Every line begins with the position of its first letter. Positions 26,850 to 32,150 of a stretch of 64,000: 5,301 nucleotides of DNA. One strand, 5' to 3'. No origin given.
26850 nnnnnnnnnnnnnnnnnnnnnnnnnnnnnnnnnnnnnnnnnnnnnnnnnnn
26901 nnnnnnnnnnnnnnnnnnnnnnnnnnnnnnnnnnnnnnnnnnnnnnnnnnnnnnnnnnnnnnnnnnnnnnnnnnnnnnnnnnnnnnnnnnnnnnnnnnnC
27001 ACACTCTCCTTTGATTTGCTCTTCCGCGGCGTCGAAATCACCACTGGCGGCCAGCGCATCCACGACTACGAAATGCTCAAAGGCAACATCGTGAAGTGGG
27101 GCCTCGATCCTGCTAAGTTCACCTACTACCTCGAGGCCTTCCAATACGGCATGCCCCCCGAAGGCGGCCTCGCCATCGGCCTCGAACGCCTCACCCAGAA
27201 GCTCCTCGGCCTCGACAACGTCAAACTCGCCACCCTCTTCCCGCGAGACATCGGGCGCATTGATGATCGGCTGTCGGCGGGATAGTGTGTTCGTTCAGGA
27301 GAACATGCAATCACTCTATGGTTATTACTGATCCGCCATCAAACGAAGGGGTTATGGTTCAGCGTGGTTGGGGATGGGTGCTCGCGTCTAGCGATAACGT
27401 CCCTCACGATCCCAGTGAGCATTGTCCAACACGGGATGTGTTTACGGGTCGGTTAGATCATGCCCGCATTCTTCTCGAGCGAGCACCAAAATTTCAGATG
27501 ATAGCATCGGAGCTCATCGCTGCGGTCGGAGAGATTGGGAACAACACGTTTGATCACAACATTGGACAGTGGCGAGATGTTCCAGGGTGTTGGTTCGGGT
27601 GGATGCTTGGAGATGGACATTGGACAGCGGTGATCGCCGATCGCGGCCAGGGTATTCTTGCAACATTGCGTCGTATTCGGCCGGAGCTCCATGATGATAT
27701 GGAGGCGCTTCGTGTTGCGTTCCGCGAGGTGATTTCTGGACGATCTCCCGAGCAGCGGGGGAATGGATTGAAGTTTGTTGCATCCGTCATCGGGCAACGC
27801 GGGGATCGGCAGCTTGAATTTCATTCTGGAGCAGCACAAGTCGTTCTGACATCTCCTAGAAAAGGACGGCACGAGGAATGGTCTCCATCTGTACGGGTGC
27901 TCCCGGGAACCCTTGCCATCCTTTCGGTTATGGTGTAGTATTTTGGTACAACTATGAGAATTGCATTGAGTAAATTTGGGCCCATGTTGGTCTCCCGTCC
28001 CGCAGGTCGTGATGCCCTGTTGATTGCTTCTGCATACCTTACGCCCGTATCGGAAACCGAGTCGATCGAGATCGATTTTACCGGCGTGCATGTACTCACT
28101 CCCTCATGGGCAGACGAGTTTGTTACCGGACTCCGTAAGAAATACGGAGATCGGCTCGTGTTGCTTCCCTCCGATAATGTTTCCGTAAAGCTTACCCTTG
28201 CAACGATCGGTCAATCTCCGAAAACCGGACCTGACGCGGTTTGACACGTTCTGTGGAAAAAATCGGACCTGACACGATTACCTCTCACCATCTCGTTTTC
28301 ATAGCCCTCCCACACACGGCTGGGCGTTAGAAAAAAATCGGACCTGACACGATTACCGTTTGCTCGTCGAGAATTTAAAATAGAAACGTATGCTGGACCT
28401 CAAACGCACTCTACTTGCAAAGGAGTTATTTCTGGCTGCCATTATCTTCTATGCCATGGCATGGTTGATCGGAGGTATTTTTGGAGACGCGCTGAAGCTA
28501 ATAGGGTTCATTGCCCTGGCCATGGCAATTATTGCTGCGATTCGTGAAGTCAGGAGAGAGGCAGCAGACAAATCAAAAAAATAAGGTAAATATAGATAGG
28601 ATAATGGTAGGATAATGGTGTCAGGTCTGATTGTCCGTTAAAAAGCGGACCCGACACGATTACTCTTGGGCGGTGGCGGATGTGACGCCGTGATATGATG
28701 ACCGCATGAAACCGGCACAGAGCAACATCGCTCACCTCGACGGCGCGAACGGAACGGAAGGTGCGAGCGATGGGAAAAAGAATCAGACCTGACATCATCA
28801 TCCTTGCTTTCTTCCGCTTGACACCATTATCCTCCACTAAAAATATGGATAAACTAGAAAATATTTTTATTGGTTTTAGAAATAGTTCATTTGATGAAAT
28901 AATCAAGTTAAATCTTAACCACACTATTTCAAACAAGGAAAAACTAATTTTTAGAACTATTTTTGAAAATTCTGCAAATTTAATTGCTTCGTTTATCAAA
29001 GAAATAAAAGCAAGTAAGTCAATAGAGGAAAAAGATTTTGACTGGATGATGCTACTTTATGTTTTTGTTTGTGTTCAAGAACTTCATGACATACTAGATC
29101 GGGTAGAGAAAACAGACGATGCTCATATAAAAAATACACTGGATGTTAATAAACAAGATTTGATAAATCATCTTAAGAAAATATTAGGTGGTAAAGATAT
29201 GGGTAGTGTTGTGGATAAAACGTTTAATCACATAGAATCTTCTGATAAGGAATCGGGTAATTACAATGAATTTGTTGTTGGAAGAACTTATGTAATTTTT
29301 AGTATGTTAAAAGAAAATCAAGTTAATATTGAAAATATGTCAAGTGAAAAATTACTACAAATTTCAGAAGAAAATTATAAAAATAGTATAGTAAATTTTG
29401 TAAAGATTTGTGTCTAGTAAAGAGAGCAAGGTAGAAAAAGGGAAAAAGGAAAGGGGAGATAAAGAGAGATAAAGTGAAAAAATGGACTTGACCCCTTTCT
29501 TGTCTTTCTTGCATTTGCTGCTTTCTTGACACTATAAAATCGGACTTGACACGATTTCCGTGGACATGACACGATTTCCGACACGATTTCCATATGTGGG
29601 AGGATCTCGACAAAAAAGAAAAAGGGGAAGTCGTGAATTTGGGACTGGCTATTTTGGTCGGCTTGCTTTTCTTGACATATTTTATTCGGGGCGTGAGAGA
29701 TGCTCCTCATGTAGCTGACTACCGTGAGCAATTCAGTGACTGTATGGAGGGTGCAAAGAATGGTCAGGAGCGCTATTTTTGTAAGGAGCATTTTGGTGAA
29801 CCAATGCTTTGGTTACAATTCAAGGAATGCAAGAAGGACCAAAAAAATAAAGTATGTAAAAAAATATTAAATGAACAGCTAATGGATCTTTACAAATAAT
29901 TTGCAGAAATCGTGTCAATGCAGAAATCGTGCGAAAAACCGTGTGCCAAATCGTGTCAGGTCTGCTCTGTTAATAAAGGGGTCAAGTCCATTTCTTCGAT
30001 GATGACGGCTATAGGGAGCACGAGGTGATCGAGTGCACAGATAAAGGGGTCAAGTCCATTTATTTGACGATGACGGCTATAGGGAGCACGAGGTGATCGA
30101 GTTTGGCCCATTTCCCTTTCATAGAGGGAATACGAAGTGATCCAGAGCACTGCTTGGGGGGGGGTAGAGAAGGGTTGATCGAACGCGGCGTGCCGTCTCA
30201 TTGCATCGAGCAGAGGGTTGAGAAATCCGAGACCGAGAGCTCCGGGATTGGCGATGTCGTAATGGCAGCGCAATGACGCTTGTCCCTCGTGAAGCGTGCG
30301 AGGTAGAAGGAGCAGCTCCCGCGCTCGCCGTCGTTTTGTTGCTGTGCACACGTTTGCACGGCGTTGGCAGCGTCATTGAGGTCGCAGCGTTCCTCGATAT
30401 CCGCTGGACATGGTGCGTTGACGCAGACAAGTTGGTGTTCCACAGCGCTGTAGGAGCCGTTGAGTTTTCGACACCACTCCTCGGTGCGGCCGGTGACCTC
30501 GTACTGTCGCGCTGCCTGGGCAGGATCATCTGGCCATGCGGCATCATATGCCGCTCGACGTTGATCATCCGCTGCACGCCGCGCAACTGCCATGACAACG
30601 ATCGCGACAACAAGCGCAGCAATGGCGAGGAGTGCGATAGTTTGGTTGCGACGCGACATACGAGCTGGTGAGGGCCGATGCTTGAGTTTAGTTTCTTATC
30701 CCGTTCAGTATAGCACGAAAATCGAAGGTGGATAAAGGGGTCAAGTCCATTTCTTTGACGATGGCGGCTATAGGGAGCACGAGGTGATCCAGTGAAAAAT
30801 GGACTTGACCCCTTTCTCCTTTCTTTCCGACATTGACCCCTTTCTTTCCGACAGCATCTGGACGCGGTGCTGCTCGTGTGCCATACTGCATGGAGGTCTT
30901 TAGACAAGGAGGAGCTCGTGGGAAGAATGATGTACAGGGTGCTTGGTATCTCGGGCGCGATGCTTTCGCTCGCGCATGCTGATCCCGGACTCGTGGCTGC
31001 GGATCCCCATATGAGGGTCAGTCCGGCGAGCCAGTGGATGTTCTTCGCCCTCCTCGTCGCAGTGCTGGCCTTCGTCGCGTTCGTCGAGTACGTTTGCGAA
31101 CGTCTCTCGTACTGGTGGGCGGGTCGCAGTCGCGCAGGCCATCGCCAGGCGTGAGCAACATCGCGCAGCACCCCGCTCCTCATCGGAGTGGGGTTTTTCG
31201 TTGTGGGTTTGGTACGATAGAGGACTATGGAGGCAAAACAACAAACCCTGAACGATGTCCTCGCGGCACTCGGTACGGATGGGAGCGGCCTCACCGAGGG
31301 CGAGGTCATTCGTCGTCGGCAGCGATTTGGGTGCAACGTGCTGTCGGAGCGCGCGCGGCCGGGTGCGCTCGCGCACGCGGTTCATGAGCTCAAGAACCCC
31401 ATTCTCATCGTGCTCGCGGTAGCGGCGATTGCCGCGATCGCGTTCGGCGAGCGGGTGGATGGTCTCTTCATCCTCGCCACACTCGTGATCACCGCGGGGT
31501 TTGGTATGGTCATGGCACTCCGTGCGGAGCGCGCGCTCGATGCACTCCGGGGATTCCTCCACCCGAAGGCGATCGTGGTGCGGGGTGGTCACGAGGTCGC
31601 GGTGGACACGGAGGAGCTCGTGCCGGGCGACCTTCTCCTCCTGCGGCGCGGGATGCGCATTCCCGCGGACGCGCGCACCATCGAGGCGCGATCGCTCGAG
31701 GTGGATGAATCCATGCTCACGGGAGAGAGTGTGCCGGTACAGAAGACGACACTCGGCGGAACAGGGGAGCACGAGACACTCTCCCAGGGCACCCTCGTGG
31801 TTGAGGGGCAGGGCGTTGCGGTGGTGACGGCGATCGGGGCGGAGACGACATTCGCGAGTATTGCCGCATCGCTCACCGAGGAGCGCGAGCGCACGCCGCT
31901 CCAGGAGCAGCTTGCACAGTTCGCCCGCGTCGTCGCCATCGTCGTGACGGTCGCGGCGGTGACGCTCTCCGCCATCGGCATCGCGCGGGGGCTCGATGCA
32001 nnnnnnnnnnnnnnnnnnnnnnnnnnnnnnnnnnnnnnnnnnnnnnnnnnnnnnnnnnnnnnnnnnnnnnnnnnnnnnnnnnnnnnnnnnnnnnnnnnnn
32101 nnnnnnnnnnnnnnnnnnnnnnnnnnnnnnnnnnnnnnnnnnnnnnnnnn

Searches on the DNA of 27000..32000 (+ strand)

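Call 8: search_rna_families(source=window, start=27000, end=32000, threshold=evalue, max_evalue=1)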
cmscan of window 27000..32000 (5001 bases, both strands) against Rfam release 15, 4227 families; matches with E-value up to 1: 0.
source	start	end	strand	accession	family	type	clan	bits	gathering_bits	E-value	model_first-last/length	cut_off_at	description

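Call 45: search_dna_similar(query=window:28200-31200:+, collection=phages, mode=distant, max_rows=10)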
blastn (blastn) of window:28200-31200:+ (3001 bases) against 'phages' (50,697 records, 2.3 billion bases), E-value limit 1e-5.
No match.

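Call 46: search_dna_similar(query=window:28200-31200:+, collection=plasmids, mode=distant, max_rows=10)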
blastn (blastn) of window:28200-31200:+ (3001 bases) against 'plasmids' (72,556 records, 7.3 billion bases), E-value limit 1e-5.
No match.

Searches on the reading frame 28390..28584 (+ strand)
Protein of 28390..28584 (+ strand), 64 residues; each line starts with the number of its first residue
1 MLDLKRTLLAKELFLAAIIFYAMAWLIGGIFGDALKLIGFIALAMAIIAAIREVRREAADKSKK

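Call 12: search_protein_families(library=pfam, proteins=[window:28390-28584:+], max_evalue=0.01)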
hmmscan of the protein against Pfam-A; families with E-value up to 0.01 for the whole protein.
window:28390-28584:+ (64 aa): 0 families

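Call 39: search_protein_families(library=padloc, proteins=[window:28390-28584:+], max_evalue=0.01)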
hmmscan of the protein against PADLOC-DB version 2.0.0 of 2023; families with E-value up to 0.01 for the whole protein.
window:28390-28584:+ (64 aa): 0 families

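Call 40: search_protein_families(library=ncbifam, proteins=[window:28390-28584:+], max_evalue=0.01)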
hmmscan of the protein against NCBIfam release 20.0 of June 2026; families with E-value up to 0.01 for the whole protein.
window:28390-28584:+ (64 aa): 0 families

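Call 54: search_protein_families(library=phrogs, proteins=[window:28390-28584:+], max_evalue=0.01)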
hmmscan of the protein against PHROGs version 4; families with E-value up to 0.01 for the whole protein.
window:28390-28584:+ (64 aa): 0 families

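Call 76: find_encoding_contigs(protein=window:28390-28584:+, flank=10000, max_places=10)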
Protein window:28390-28584:+ (64 aa): 1 contig read that carries it; 1 place shown.
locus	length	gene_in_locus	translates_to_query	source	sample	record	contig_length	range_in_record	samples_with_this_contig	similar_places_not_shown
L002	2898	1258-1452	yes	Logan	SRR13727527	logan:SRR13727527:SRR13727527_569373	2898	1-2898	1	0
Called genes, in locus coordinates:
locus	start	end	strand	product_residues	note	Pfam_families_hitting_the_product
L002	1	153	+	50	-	?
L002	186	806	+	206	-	-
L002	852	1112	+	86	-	PF14213:DUF4325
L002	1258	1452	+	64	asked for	-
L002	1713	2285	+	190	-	-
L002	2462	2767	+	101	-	-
